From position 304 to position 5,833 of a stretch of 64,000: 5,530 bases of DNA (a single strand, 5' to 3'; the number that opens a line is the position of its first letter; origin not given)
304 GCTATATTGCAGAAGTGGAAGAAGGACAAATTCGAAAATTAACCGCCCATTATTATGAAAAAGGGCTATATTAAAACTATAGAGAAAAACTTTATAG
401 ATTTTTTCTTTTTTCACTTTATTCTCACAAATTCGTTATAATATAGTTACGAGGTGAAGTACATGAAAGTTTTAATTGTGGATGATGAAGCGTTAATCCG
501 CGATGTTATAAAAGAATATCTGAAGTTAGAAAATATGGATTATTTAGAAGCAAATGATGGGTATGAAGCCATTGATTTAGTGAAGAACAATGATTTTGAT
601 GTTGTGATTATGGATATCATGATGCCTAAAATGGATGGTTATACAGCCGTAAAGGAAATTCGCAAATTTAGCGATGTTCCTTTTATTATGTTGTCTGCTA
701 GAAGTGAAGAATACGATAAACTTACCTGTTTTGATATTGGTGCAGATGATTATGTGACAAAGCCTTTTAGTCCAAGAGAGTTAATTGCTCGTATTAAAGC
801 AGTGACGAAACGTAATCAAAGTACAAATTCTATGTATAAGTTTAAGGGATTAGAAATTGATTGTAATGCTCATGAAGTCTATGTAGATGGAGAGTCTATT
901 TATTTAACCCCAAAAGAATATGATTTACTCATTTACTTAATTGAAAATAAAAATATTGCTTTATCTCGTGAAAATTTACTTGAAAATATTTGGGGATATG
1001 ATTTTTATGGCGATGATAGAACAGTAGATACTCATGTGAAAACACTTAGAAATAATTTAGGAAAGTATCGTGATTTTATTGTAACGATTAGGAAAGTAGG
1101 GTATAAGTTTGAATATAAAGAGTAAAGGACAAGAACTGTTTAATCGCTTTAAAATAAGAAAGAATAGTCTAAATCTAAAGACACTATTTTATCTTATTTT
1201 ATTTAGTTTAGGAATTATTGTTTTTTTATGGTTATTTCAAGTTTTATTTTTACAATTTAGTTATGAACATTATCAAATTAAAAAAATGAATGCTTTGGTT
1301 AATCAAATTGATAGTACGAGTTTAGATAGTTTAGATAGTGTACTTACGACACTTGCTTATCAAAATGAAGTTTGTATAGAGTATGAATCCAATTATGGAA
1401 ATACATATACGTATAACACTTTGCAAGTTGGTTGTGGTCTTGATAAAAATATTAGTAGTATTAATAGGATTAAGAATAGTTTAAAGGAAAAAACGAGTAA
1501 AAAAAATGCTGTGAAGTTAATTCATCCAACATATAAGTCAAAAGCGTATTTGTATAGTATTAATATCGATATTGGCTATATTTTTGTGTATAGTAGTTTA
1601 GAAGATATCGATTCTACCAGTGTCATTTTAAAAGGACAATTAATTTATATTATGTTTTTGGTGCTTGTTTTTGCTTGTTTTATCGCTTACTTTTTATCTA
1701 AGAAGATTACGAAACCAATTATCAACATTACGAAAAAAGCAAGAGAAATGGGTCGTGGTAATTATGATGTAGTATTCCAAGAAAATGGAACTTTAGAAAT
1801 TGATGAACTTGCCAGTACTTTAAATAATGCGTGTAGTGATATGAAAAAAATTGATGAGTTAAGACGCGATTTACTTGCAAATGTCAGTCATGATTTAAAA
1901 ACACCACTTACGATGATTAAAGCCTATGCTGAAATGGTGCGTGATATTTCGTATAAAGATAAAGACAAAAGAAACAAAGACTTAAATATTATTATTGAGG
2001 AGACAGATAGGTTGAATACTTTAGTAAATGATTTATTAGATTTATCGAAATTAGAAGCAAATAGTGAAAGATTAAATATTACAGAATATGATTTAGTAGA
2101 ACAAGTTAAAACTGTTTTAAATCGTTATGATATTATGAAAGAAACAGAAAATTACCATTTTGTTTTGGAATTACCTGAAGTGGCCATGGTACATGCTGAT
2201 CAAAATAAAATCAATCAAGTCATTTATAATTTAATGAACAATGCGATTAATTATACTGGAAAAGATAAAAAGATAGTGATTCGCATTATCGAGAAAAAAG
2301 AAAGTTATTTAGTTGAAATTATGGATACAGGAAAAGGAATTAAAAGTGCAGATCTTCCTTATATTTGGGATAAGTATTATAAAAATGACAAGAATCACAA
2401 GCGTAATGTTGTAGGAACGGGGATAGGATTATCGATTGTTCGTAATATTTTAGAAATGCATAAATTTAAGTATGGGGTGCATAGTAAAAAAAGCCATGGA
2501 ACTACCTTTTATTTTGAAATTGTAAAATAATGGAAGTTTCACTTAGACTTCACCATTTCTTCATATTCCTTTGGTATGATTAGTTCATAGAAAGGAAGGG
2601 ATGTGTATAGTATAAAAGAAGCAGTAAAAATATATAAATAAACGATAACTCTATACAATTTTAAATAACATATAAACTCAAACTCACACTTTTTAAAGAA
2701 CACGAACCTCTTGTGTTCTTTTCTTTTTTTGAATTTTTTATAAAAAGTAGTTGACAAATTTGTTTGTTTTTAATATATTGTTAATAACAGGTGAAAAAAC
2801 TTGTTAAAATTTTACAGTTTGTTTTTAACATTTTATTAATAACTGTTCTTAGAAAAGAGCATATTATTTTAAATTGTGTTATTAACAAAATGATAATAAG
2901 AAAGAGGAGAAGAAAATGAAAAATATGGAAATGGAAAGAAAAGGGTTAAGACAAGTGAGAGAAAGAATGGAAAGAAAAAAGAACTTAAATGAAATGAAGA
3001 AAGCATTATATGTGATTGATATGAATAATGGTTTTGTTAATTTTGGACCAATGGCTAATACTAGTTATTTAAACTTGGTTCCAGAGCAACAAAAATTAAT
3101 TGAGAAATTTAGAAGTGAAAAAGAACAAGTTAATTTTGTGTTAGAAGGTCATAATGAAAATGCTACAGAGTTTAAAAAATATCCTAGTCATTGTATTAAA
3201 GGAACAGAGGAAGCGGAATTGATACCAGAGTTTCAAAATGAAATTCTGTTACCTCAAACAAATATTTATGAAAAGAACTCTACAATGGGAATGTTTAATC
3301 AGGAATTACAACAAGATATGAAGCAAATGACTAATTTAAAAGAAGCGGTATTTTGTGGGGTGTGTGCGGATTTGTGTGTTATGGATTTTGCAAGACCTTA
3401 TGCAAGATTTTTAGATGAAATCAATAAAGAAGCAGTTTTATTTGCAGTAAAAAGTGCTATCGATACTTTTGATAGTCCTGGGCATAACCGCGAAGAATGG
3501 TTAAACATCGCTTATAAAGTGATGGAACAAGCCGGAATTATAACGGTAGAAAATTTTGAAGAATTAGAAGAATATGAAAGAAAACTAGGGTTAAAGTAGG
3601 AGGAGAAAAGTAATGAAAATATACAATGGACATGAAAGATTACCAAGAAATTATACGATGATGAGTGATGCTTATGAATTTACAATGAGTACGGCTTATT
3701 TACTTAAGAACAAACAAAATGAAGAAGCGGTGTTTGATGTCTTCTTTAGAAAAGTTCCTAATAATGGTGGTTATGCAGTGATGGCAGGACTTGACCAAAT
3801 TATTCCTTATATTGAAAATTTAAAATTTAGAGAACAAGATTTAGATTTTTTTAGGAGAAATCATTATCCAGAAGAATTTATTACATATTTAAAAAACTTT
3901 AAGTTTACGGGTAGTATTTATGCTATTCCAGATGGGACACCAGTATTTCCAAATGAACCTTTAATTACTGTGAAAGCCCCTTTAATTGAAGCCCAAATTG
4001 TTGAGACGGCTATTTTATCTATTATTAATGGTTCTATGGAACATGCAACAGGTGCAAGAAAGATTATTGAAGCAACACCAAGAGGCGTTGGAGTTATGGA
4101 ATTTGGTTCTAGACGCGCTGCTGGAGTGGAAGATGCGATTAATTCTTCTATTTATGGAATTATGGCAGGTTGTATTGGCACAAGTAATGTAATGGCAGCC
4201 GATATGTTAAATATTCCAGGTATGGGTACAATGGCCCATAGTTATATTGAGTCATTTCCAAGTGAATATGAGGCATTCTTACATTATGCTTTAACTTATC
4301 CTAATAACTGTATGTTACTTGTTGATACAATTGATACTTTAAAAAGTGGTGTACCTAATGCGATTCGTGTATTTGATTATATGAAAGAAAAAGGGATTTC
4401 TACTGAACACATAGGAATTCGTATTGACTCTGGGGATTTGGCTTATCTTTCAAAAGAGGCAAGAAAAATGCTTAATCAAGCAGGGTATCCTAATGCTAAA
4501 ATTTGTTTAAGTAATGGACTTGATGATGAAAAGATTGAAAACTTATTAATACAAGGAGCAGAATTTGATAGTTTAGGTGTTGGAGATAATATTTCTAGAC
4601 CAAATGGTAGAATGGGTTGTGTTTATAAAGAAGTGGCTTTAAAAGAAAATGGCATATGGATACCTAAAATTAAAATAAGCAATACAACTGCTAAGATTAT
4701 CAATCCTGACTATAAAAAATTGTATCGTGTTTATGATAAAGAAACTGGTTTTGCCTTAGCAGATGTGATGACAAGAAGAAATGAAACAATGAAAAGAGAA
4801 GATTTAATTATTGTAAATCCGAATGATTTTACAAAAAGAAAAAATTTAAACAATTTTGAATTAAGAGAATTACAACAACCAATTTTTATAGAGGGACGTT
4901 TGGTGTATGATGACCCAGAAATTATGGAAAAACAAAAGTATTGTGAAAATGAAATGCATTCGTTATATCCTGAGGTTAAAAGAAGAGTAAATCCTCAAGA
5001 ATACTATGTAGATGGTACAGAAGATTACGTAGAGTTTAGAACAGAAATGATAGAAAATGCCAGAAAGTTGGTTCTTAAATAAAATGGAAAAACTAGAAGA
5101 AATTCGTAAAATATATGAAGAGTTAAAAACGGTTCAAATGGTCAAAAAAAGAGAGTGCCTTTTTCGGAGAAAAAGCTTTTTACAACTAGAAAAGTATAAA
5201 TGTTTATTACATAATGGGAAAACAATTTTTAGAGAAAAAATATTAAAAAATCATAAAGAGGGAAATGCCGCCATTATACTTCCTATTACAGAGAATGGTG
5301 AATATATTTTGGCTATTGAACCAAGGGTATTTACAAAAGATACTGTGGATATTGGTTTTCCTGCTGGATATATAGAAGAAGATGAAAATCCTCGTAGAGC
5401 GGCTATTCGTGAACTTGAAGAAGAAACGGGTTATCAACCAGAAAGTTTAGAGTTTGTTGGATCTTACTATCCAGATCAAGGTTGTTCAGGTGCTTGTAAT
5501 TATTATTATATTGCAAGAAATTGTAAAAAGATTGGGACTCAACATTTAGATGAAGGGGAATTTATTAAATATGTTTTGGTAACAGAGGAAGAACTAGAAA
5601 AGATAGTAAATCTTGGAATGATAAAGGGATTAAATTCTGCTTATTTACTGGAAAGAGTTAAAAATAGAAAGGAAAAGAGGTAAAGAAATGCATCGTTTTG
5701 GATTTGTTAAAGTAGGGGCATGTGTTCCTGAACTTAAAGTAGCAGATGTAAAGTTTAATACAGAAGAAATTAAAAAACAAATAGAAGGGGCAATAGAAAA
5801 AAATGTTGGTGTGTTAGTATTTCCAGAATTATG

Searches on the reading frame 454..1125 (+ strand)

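Call 67: search_protein_families(library=pfam, proteins=[window:454-1125:+], max_evalue=0.00001)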
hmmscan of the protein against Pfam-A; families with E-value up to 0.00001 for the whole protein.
window:454-1125:+ (223 aa): 2 families
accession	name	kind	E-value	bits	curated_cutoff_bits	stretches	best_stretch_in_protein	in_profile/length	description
PF00072.30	Response_reg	-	3.3e-33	114.6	30.2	1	6-115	1-111/111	Response regulator receiver domain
PF00486.34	Trans_reg_C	-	2.4e-25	88.9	26.2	1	146-219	1-77/77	Transcriptional regulatory protein, C terminal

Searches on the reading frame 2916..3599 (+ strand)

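Call 67: search_protein_families(library=pfam, proteins=[window:2916-3599:+], max_evalue=0.00001)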
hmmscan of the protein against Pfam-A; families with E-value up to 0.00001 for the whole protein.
window:2916-3599:+ (227 aa): 1 family
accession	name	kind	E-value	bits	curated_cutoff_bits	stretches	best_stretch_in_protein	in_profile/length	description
PF00857.26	Isochorismatase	-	2e-16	61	27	1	30-160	2-132/175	Isochorismatase domain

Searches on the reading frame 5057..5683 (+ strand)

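Call 67: search_protein_families(library=pfam, proteins=[window:5057-5683:+], max_evalue=0.00001)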
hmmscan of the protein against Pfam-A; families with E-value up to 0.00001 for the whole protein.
window:5057-5683:+ (208 aa): 1 family
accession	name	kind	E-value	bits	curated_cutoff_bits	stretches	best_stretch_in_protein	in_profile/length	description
PF00293.34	NUDIX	-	2.8e-17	63.4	21.1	1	70-180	4-118/134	NUDIX domain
